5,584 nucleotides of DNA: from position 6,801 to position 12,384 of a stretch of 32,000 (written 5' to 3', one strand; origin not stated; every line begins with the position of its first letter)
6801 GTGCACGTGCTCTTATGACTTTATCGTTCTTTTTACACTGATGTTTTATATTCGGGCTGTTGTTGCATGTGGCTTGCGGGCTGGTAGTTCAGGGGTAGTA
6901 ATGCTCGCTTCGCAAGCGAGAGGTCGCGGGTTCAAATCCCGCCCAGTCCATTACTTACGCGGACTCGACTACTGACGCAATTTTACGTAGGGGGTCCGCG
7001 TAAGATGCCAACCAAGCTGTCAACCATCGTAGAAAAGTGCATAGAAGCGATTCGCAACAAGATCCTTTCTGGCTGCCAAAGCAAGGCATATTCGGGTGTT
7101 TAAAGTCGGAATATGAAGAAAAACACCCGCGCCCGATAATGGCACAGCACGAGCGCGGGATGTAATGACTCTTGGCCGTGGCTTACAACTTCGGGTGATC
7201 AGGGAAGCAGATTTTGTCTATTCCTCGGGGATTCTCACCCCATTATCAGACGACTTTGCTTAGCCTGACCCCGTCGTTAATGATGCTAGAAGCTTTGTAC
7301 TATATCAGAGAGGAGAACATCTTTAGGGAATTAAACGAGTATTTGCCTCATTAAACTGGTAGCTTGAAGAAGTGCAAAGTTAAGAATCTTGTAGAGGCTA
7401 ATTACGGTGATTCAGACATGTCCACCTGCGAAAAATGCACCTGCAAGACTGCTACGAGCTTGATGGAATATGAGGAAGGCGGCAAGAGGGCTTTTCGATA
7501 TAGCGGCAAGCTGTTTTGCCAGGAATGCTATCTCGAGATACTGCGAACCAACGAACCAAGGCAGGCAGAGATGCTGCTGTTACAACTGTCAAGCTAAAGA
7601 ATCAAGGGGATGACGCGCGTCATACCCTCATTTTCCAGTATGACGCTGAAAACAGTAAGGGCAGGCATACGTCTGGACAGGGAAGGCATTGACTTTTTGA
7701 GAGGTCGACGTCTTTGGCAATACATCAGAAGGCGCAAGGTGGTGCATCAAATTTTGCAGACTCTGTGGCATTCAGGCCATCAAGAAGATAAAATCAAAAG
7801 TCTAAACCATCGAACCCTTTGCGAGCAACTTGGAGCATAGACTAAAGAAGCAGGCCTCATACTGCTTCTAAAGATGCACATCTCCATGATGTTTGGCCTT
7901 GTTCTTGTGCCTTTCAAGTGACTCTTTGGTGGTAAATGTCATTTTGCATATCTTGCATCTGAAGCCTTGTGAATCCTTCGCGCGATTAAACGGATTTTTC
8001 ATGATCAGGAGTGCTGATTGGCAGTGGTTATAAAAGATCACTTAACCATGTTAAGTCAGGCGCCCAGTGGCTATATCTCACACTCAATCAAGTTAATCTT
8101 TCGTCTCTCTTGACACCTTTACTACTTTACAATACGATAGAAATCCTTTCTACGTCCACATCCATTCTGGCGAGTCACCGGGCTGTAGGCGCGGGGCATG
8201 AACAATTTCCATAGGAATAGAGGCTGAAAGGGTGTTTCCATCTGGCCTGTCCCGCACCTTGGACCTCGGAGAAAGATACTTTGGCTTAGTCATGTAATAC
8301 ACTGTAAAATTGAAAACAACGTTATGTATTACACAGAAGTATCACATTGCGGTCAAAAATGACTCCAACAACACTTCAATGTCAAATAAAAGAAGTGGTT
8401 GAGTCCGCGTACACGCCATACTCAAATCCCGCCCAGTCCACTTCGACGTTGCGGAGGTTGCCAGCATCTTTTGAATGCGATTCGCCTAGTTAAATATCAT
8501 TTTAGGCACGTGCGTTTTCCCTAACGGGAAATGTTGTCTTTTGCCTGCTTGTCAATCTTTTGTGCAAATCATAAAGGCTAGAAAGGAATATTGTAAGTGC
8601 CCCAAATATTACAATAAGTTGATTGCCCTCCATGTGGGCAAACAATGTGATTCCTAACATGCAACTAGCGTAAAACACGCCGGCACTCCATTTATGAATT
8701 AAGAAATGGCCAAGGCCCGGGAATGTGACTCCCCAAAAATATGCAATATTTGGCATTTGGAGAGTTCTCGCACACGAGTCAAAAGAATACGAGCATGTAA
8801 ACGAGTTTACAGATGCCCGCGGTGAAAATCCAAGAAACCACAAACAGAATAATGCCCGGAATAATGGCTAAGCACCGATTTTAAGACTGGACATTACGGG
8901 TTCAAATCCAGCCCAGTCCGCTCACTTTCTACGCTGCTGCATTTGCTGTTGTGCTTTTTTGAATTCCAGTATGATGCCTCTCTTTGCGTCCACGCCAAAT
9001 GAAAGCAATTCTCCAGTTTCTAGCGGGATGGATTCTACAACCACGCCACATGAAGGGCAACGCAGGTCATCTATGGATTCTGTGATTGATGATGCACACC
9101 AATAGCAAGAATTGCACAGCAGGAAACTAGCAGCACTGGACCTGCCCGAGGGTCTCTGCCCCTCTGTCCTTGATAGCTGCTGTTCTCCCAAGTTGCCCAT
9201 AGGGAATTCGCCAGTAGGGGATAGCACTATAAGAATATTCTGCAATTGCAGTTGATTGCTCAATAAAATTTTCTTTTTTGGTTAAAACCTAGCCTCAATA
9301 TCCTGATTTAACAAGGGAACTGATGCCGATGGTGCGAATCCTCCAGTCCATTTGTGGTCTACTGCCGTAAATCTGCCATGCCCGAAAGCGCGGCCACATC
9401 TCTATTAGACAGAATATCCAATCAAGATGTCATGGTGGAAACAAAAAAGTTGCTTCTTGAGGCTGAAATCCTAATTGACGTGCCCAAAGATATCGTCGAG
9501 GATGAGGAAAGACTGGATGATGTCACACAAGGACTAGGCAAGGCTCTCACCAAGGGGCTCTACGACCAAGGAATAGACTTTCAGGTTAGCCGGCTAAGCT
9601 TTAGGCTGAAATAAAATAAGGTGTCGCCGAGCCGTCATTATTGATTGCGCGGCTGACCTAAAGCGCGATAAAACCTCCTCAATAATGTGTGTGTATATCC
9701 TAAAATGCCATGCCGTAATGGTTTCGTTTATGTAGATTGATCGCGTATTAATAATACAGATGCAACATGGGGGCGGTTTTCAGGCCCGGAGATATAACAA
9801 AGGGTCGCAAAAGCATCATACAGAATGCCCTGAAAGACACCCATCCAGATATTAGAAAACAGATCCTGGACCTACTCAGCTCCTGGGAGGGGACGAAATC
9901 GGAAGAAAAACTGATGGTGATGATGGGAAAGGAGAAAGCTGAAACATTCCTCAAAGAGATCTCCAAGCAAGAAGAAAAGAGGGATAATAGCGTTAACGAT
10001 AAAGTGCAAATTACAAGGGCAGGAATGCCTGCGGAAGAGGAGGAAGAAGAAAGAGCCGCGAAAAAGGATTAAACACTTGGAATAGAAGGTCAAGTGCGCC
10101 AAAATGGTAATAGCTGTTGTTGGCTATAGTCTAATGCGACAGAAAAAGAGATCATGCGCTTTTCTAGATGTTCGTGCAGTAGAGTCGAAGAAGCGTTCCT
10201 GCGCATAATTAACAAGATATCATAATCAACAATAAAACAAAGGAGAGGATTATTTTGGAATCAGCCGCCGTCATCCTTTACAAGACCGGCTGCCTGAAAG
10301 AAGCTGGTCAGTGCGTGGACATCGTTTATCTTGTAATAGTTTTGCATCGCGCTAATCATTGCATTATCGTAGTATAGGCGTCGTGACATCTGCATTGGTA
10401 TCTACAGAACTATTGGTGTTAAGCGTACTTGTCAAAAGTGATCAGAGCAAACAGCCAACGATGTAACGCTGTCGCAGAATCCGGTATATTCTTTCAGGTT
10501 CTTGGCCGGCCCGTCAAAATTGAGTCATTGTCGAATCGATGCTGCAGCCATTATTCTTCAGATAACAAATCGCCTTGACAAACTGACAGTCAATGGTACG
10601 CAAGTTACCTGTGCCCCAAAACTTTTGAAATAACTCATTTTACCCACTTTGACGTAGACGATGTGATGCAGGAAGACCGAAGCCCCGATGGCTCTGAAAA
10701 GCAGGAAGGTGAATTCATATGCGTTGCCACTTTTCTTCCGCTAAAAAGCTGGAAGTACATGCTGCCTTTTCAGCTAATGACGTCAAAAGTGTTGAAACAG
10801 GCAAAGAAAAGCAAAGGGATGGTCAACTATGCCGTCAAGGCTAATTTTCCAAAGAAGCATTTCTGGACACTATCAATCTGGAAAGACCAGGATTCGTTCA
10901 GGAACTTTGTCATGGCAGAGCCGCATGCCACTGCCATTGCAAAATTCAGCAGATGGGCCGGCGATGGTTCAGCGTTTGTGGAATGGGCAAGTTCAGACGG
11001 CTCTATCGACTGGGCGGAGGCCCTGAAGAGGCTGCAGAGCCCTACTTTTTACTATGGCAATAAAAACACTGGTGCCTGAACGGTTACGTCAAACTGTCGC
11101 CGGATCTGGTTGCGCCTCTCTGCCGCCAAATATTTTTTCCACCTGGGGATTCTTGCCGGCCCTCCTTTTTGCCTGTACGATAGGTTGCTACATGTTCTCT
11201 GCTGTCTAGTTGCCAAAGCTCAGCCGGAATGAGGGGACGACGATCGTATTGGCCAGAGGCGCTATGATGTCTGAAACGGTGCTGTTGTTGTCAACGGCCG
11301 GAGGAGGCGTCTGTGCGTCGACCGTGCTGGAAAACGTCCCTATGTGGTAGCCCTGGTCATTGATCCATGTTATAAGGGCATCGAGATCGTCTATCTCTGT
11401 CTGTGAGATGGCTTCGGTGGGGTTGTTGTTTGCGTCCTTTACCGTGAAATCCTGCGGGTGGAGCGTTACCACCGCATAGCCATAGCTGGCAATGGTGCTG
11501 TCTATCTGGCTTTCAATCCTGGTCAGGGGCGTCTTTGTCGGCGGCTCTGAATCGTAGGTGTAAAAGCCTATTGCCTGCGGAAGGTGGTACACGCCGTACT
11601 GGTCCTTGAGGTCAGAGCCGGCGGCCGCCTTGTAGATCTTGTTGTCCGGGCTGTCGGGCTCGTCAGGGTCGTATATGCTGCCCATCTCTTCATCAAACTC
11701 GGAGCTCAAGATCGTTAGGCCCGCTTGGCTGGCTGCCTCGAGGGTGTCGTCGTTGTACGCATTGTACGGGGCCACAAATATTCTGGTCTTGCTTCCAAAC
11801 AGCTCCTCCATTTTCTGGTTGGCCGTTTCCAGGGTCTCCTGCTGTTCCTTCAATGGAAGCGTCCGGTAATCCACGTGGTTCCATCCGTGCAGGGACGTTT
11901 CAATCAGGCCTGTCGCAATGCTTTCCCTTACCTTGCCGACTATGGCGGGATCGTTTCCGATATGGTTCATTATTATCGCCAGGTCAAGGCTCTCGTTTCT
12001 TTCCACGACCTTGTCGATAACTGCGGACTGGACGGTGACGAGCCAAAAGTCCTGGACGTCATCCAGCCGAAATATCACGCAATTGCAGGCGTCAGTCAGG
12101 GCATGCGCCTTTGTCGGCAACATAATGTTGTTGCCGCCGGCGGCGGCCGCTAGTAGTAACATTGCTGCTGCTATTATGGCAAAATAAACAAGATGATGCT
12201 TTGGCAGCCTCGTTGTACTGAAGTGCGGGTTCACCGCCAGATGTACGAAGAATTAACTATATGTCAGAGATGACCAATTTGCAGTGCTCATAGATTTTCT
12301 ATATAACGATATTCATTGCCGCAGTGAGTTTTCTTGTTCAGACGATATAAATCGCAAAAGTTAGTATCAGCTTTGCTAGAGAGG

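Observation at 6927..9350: Serial copies of the tRNA-Ala 3' end mark a stack of integration events at one tRNA hotspot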

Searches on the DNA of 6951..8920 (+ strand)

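Call 76: search_dna_similar(query=window:6951-8920:+, collection=phages, mode=distant, max_rows=5)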
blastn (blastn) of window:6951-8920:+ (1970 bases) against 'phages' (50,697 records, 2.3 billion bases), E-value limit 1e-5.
No match.

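Call 78: search_dna_similar(query=window:6951-8920:+, collection=plasmids, mode=distant, max_rows=5)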
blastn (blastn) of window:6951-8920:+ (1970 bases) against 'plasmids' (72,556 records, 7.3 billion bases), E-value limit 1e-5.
No match.
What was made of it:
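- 6951..8421 (+): Module A: the youngest remnant, from an integrative element of the F1 integrase type. About 1.47 kb, 45-46% G+C. It has three small ORFs: 7364-7597 (+), 7610-7840 (+) and 7868-8041 (-). The third is a C2H2 zinc finger. The two + strand ORFs have no detectable relatives; 7868-8041 was not in that search. No match in phage or plasmid records (calls 76, 78).
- Tried and rejected: DNA search of 6951-8920 against phage and plasmid records: no match (calls 76, 78).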

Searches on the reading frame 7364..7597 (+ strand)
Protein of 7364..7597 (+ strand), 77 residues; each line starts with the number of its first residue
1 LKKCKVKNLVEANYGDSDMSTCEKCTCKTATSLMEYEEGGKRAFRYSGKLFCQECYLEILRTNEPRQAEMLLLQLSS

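Call 8: search_protein_families(library=pfam, proteins=[window:7364-7597:+], max_evalue=0.01)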
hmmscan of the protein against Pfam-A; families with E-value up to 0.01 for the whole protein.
window:7364-7597:+ (77 aa): 0 families

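Call 22: search_protein_families(library=phrogs, proteins=[window:7364-7597:+], max_evalue=0.01)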
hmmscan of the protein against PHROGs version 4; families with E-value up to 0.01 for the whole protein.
window:7364-7597:+ (77 aa): 0 families

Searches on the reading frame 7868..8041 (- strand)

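Call 8: search_protein_families(library=pfam, proteins=[window:7868-8041:-], max_evalue=0.01)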
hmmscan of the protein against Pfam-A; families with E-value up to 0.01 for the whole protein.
window:7868-8041:- (57 aa): 9 families
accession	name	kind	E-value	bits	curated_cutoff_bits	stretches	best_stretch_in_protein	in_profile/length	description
PF00096.32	zf-C2H2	-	4.9e-05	24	25.2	1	27-51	1-23/23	Zinc finger, C2H2 type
PF12874.13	zf-met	-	0.00018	22.1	21.2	1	27-47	1-21/25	Zinc-finger of C2H2 type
PF13894.12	zf-C2H2_4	-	0.00047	21.1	27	1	27-48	1-22/24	C2H2-type zinc finger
PF16622.11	zf-C2H2_11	-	0.0006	19.9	27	1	23-45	1-23/29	zinc-finger C2H2-type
PF12171.14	zf-C2H2_jaz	-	0.0008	20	22.6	1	27-47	2-22/27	Zinc-finger double-stranded RNA-binding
PF13912.12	zf-C2H2_6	-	0.0017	18.8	25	1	27-52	2-25/27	C2H2-type zinc finger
PF23217.2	DUF7066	-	0.0025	18.2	27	1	27-52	9-34/53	Domain of unknown function (DUF7066)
PF00130.28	C1_1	-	0.0064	16.7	26.5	1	5-36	15-38/53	Phorbol esters/diacylglycerol binding domain (C1 domain)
PF23783.1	Zn_ribbon_TiaS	-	0.01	16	27.3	0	24-44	17-37/41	TiaS C-terminal zinc ribbon domain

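Call 22: search_protein_families(library=phrogs, proteins=[window:7868-8041:-], max_evalue=0.01)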
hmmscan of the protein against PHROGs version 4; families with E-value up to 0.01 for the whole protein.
window:7868-8041:- (57 aa): 1 family
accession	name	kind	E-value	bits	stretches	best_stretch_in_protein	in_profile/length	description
phrog_8048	-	DNA, RNA and nucleotide metabolism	0.0072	16.5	1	15-46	165-196/273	HNH endonuclease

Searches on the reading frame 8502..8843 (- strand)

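Call 8: search_protein_families(library=pfam, proteins=[window:8502-8843:-], max_evalue=0.01)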
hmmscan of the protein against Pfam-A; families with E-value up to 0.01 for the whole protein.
window:8502-8843:- (113 aa): 1 family
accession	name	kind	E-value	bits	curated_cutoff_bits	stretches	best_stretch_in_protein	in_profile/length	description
PF20382.3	DUF6677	-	0.004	18.2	24.3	1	35-71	3-39/116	Family of unknown function (DUF6677)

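Call 22: search_protein_families(library=phrogs, proteins=[window:8502-8843:-], max_evalue=0.01)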
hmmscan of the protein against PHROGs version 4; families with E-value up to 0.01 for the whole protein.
window:8502-8843:- (113 aa): 0 families

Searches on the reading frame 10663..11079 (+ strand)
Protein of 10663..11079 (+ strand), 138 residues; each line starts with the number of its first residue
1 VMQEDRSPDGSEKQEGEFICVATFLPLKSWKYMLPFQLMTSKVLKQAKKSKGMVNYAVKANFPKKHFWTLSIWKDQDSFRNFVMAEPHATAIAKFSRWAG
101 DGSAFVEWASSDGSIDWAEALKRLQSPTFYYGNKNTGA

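Call 8: search_protein_families(library=pfam, proteins=[window:10663-11079:+], max_evalue=0.01)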
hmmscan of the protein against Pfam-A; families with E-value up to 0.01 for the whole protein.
window:10663-11079:+ (138 aa): 2 families
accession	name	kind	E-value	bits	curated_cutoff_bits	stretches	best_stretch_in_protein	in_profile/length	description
PF11695.14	DUF3291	-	6.2e-05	23.1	23.5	1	43-125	28-122/139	Domain of unknown function (DUF3291)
PF13826.12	Monooxy_af470-like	-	0.0025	18.5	25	1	36-102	25-89/118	Monooxygenase af470-like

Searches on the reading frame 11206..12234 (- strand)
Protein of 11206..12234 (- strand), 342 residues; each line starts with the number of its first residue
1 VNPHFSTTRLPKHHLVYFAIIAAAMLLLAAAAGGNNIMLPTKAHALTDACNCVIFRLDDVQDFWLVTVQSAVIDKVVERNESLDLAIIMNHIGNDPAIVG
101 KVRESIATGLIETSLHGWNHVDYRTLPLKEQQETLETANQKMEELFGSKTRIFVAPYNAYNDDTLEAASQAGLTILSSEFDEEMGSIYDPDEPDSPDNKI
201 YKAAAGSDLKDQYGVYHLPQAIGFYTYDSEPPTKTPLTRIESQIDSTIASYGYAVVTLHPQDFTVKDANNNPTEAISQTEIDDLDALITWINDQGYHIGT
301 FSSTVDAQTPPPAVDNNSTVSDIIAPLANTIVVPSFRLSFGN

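Call 8: search_protein_families(library=pfam, proteins=[window:11206-12234:-], max_evalue=0.01)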
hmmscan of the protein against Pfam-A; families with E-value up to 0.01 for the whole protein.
window:11206-12234:- (342 aa): 3 families
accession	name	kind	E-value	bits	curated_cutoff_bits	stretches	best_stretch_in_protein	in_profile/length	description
PF01522.26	Polysacc_deac_1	-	2.2e-13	50.7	23.1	1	101-175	50-123/124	Polysaccharide deacetylase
PF10096.14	DUF2334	-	3e-07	30.7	26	1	90-279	47-191/203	Uncharacterized protein conserved in bacteria (DUF2334)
PF03065.20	Glyco_hydro_57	-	5.6e-05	23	21.2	1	93-195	85-182/291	Glycosyl hydrolase family 57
